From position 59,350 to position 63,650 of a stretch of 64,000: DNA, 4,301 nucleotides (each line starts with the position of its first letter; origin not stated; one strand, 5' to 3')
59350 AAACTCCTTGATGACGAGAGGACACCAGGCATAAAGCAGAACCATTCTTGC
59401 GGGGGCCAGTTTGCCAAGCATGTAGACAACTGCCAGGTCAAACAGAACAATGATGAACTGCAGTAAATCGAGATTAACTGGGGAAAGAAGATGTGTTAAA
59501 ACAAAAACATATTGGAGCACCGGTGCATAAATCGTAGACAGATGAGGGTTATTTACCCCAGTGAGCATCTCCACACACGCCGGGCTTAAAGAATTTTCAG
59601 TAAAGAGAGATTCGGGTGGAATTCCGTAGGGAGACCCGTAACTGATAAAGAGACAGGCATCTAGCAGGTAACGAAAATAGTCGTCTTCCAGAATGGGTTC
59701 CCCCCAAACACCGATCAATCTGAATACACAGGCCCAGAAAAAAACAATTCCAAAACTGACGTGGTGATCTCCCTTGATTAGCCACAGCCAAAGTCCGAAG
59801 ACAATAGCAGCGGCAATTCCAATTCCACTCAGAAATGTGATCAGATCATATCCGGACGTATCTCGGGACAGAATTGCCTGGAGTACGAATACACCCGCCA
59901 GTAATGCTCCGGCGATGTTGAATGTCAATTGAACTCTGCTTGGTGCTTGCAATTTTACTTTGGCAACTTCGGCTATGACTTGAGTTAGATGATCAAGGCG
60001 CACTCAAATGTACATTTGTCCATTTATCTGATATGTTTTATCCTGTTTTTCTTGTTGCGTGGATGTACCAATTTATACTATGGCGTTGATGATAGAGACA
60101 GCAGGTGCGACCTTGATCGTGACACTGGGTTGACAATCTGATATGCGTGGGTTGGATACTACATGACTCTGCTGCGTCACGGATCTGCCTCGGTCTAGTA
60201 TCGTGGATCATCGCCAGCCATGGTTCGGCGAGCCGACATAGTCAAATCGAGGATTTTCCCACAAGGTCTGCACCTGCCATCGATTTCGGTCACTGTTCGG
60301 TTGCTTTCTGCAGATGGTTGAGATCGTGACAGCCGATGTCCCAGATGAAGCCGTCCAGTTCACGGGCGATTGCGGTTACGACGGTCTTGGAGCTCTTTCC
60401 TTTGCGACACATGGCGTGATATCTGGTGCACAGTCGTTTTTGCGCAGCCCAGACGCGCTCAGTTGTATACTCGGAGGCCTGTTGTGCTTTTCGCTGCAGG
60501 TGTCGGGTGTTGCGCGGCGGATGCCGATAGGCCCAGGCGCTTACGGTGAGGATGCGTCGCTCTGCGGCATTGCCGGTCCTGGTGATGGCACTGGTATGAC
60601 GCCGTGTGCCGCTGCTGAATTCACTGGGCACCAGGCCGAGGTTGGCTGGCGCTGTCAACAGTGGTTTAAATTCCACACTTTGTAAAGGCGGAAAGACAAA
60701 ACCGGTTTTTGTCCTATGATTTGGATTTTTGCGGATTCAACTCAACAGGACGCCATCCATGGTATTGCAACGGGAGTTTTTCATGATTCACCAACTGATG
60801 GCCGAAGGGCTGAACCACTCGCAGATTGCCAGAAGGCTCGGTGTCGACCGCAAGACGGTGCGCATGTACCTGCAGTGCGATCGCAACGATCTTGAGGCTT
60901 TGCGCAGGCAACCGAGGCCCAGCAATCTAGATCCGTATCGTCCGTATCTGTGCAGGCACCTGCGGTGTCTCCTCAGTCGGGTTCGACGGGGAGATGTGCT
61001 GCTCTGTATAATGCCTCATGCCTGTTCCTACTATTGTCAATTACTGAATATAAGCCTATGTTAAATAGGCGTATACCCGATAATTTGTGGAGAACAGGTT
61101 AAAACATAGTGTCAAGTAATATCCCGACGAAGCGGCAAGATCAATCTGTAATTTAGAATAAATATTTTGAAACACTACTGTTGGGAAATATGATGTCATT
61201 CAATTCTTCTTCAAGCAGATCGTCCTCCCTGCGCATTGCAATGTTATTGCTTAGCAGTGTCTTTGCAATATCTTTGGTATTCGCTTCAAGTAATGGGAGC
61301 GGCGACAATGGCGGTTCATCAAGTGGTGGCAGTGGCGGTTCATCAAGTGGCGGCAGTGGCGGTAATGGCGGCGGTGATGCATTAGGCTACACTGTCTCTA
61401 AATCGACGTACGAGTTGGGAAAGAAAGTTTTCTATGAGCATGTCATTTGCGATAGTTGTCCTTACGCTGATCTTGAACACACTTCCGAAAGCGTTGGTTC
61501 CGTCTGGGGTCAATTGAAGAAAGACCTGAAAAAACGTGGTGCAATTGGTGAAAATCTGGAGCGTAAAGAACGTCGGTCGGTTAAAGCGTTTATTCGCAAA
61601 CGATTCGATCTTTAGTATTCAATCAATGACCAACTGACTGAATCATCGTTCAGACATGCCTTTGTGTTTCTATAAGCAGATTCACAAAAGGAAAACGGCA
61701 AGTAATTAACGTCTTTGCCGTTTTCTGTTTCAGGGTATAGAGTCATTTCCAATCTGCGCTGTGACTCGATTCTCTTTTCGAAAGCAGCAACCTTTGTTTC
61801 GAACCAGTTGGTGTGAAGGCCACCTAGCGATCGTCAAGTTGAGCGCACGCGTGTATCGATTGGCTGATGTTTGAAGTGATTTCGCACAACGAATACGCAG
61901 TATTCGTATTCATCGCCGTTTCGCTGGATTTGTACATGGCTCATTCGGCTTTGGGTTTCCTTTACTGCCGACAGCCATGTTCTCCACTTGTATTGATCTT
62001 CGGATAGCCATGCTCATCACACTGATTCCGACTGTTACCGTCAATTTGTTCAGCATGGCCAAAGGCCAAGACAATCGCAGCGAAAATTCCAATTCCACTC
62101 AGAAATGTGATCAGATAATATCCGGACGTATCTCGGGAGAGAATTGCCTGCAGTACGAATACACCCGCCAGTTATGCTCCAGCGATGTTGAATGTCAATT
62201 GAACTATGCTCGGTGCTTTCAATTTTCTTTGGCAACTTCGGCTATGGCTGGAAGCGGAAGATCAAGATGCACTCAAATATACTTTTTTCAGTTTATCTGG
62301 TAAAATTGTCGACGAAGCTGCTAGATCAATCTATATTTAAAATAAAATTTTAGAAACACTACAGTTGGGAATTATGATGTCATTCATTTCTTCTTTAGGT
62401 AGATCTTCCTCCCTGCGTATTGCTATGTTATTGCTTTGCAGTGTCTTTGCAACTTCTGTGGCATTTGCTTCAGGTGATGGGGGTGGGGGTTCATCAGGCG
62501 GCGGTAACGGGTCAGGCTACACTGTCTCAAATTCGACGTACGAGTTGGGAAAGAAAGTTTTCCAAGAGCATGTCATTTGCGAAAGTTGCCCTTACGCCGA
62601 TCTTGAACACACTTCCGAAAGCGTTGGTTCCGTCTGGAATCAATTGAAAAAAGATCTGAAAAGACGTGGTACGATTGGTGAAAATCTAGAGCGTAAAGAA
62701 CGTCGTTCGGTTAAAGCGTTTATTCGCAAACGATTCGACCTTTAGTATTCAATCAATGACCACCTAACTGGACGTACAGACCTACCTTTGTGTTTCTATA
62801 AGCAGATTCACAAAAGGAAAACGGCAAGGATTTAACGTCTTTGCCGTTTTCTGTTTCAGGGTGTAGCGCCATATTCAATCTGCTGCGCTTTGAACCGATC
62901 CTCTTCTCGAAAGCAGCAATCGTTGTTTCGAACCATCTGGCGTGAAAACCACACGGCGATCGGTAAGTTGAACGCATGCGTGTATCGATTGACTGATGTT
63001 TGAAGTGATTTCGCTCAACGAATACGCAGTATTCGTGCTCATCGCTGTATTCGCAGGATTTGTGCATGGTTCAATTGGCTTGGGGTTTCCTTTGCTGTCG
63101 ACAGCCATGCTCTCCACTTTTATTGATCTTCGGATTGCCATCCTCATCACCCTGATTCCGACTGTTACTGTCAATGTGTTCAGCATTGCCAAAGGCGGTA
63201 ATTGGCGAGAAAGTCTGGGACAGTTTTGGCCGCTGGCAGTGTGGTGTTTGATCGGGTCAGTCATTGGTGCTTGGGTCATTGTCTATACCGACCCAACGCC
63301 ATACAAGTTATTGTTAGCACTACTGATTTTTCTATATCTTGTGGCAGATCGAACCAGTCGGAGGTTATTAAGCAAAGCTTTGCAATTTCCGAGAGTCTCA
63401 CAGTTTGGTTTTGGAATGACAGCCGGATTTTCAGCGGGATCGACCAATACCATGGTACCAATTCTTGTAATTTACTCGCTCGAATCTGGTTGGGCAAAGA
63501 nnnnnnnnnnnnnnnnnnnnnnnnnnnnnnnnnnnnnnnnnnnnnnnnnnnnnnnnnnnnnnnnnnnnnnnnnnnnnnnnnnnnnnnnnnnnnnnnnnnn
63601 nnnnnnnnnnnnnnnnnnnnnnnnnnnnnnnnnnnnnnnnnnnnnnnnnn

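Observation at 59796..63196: Diverged tandem segmental duplication creating two pseudogene stubs and two copies of a small secreted protein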

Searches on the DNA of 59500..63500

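Call 70: search_rna_families(source=window, start=59500, end=63500, threshold=evalue, max_evalue=1)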
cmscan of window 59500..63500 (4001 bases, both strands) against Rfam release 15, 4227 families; matches with E-value up to 1: 3.
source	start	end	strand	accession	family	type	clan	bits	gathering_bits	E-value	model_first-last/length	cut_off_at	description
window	62689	62849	+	RF01416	NrrF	Gene; antisense;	-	24.5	60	0.076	1-160/160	no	NrrF RNA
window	63155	63201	+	RF03008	malK-II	Cis-reg;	-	23.5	52.9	0.92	1-50/50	no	malK-II RNA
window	61559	61723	+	RF01416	NrrF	Gene; antisense;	-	20.2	60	0.78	1-160/160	no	NrrF RNA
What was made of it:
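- Tried and rejected: NrrF at 20-24 bits against a 60-bit threshold is taken as chance, driven by the shared hairpin (call 70).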

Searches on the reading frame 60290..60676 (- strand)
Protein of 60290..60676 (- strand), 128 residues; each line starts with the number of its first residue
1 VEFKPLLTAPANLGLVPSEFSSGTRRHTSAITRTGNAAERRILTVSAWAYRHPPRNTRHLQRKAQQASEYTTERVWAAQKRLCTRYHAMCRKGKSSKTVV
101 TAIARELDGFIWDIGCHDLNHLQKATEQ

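Call 5: search_protein_families(library=pfam, proteins=[window:60290-60676:-], max_evalue=0.1)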
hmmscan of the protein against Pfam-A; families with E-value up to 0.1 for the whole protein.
window:60290-60676:- (128 aa): 1 family
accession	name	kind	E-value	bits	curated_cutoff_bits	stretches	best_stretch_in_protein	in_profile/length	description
PF02371.22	Transposase_20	-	4.3e-06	27.5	21.3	1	13-51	38-76/87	Transposase IS116/IS110/IS902 family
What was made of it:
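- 60290..60676 (-): IS110-family transposase C-terminal fragment (128 codons). Pfam Transposase_20, E 4e-6 (call 5).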

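Call 6: search_protein_families(library=ncbifam, proteins=[window:60290-60676:-], max_evalue=0.1)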
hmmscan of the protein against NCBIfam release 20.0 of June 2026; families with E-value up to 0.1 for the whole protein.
window:60290-60676:- (128 aa): 1 family
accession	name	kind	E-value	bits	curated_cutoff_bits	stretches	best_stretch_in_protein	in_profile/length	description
NF033542.1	transpos_IS110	equivalog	1.9e-13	50.3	140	1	12-115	256-338/343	IS110 family RNA-guided transposase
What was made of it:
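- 60290..60676 (-): NCBIfam transpos_IS110, E 2e-13, matching profile positions 256-338 of 343 (call 6).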

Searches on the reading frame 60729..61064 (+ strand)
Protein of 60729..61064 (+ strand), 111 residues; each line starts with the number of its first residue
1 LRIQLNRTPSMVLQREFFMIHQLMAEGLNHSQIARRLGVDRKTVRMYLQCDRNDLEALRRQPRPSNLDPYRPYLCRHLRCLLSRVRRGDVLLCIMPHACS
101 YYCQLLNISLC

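Call 5: search_protein_families(library=pfam, proteins=[window:60729-61064:+], max_evalue=0.1)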
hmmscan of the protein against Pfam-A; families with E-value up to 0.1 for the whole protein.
window:60729-61064:+ (111 aa): 21 families
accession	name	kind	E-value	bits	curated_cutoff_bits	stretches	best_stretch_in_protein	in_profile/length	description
PF13551.12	HTH_29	-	4.7e-08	33.4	28.1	1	22-69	6-60/64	Winged helix-turn helix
PF13384.12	HTH_23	-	9.3e-05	22.6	24.6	1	22-47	12-37/50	Homeodomain-like domain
PF08281.18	Sigma70_r4_2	-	0.00024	21.1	25.7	1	25-49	24-48/54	Sigma-70, region 4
PF00196.25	GerE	-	0.00053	20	23.5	1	22-48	12-38/57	Bacterial regulatory proteins, luxR family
PF13936.12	HTH_38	-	0.0023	18.1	27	1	20-44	13-37/44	Helix-turn-helix domain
PF04545.22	Sigma70_r4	-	0.0024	17.8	24.1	1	11-46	11-39/50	Sigma-70, region 4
PF08279.18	HTH_11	-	0.0044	17.3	25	1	15-48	1-36/55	HTH domain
PF13518.12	HTH_28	-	0.0053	17.3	25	1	22-50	7-35/52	Helix-turn-helix domain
PF06322.17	Phage_NinH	-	0.013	15.8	29.8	1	29-49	18-38/60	Phage NinH protein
PF16509.11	KORA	-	0.014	16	26.7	1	15-45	18-48/84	TrfB plasmid transcriptional repressor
PF15978.11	TnsD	-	0.019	14.4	32.4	1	20-51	191-222/355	Tn7-like transposition protein D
PF01022.26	HTH_5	-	0.02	15.2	22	0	22-50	10-38/47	Bacterial regulatory protein, arsR family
PF09339.16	HTH_IclR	-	0.022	15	22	0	26-49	17-40/52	IclR helix-turn-helix domain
PF13412.12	HTH_24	-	0.032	14.3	21.9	0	27-48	17-38/48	Winged helix-turn-helix DNA-binding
PF13556.12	HTH_30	-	0.037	14.3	27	1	22-45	7-30/59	PucR C-terminal helix-turn-helix domain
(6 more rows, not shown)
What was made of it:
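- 60783..61064 (+): IS21-family IstA N-terminal helix-turn-helix fragment. Pfam HTH_29 (call 5).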

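Call 6: search_protein_families(library=ncbifam, proteins=[window:60729-61064:+], max_evalue=0.1)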
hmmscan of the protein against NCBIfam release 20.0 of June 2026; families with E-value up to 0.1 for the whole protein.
window:60729-61064:+ (111 aa): 14 families
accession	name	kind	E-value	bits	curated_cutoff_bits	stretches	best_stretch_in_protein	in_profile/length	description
NF033546.1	transpos_IS21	equivalog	2.7e-11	43.6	160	1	20-78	1-61/294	IS21 family transposase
NF009949.0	PRK13413.1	equivalog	1.1e-05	25.2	272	1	13-52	158-197/203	master DNA invertase Mpi family serine-type recombinase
NF033545.0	transpos_IS630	equivalog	0.00044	19.8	100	1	22-64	7-50/299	IS630 family transposase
NF009175.0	PRK12523.1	equivalog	0.008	16.2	271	1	22-49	132-157/172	RNA polymerase sigma factor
NF009179.0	PRK12527.1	equivalog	0.01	15.9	162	1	14-47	110-141/159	RNA polymerase sigma factor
TIGR03879.1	near_KaiC_dom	domain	0.011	16.2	65.1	1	26-53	34-61/91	probable regulatory domain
TIGR01884.1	cas_HTH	subfamily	0.011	15.1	60.2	1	16-48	144-177/202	CRISPR-associated CARF protein Csa3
TIGR02937.1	sigma70-ECF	superfamily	0.032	13.9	42.9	1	20-49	126-155/165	sigma-70 family RNA polymerase sigma factor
NF005385.0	PRK06930.1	subfamily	0.046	13.4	136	1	15-52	120-155/170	positive control sigma-like factor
NF052366.1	photon_PedR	equivalog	0.071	13.3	120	0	14-45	5-35/74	photosynthetic electron transport-dependent transcriptional regulator PedR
TIGR01128.2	holA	equivalog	0.074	12.4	80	1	15-60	240-286/316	DNA polymerase III subunit delta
NF033577.2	transpos_IS481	equivalog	0.09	12.3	224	0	19-59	5-46/284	IS481 family transposase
NF009180.0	PRK12528.1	subfamily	0.093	12.8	184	0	14-49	122-155/165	RNA polymerase sigma factor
NF007708.0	PRK10403.1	equivalog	0.094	12.1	343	0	10-49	152-190/215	nitrate/nitrite response regulator protein NarP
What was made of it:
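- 60783..61064 (+): NCBIfam transpos_IS21, E 3e-11, profile positions 1-61 of 294 (call 6).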
